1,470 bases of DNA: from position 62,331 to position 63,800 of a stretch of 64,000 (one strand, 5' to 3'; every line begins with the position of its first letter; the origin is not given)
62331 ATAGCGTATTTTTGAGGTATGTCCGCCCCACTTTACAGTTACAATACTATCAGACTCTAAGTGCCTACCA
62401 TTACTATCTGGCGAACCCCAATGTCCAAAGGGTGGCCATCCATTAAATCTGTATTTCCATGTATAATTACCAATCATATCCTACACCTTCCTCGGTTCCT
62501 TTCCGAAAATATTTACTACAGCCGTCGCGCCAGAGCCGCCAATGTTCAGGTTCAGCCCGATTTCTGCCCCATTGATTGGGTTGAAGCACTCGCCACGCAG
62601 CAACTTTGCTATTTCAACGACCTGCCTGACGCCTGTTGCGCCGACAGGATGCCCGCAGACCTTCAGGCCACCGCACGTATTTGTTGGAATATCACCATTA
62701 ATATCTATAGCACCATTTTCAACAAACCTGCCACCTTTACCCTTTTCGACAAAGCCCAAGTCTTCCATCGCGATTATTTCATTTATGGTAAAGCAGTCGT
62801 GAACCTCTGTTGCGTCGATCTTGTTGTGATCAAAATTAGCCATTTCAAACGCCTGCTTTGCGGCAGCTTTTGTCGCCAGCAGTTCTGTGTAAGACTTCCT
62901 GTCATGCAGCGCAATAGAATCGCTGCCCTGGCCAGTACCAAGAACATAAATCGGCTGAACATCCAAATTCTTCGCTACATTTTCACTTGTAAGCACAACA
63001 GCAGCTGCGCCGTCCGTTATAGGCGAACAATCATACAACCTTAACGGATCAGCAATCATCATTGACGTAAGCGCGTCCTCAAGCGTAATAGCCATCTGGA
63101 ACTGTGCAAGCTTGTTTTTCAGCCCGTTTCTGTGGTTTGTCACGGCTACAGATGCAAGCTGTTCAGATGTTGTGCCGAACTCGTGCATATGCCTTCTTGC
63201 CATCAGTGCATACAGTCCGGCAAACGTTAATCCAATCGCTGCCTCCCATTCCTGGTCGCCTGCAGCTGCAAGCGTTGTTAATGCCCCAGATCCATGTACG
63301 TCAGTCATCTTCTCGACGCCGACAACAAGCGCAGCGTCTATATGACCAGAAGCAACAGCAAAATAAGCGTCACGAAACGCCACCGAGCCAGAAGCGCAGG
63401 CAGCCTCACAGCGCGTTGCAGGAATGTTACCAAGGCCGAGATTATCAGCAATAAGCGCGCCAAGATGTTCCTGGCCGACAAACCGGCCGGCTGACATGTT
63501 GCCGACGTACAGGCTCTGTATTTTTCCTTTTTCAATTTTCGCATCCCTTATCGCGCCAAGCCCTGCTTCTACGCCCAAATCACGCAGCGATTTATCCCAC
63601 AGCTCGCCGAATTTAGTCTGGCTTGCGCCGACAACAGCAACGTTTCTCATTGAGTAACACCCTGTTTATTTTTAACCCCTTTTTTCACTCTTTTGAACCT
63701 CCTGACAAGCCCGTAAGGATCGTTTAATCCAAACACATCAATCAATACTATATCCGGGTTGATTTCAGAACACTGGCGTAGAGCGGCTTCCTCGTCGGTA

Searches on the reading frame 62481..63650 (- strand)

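Call 16: search_protein_families(library=ncbifam, proteins=[window:62481-63650:-], max_evalue=1e-10)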
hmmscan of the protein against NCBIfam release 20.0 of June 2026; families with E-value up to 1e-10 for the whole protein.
window:62481-63650:- (389 aa): 24 families
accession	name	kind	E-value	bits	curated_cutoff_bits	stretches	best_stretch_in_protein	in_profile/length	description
NF004720.0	PRK06064.1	subfamily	2.7e-165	549.9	420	1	1-384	1-387/389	thiolase domain-containing protein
NF053570.1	AcCoTHIOL_METTL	equivalog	2.8e-164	546.5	600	1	1-385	1-384/385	acetyl-CoA acetyltransferase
NF009228.0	PRK12578.1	subfamily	9.9e-101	337.1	485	1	2-383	3-386/387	thiolase domain-containing protein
NF004810.0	PRK06157.1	equivalog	1.1e-91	308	403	1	2-383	7-396/400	acetyl-CoA acetyltransferase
NF005704.0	PRK07516.1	subfamily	6.3e-86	288.8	412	1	2-382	2-385/389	thiolase domain-containing protein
NF004982.0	PRK06365.1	equivalog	2.3e-79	267.5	695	2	1-253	15-267/430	thiolase domain-containing protein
NF004936.0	PRK06289.1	equivalog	1.3e-76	258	375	1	2-384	3-403/405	acetyl-CoA acetyltransferase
NF006102.0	PRK08256.1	subfamily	2.4e-67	227.7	436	1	2-384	3-392/394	lipid-transfer protein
NF004811.0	PRK06158.1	subfamily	3.8e-64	217.1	421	1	3-384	9-380/384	acetyl-CoA acetyltransferase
NF004715.0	PRK06059.1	equivalog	3.3e-59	200.9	424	1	2-378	4-396/399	lipid-transfer protein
NF006010.0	PRK08142.1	subfamily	4.4e-59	200.2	462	1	5-375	8-373/388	thiolase domain-containing protein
NF053628.1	BnzsclthlBbsBGT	equivalog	1.8e-57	194.9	750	1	2-355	5-351/389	benzoylsuccinyl-CoA thiolase subunit BbsB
NF006180.0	PRK08313.1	subfamily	5.6e-53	180.2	514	1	2-387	4-387/389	thiolase domain-containing protein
NF004721.0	PRK06065.1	equivalog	1.5e-52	178.8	455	1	2-354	10-361/393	thiolase domain-containing protein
NF005892.0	PRK07855.1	subfamily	5.5e-49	167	469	1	3-364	7-371/390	lipid-transfer protein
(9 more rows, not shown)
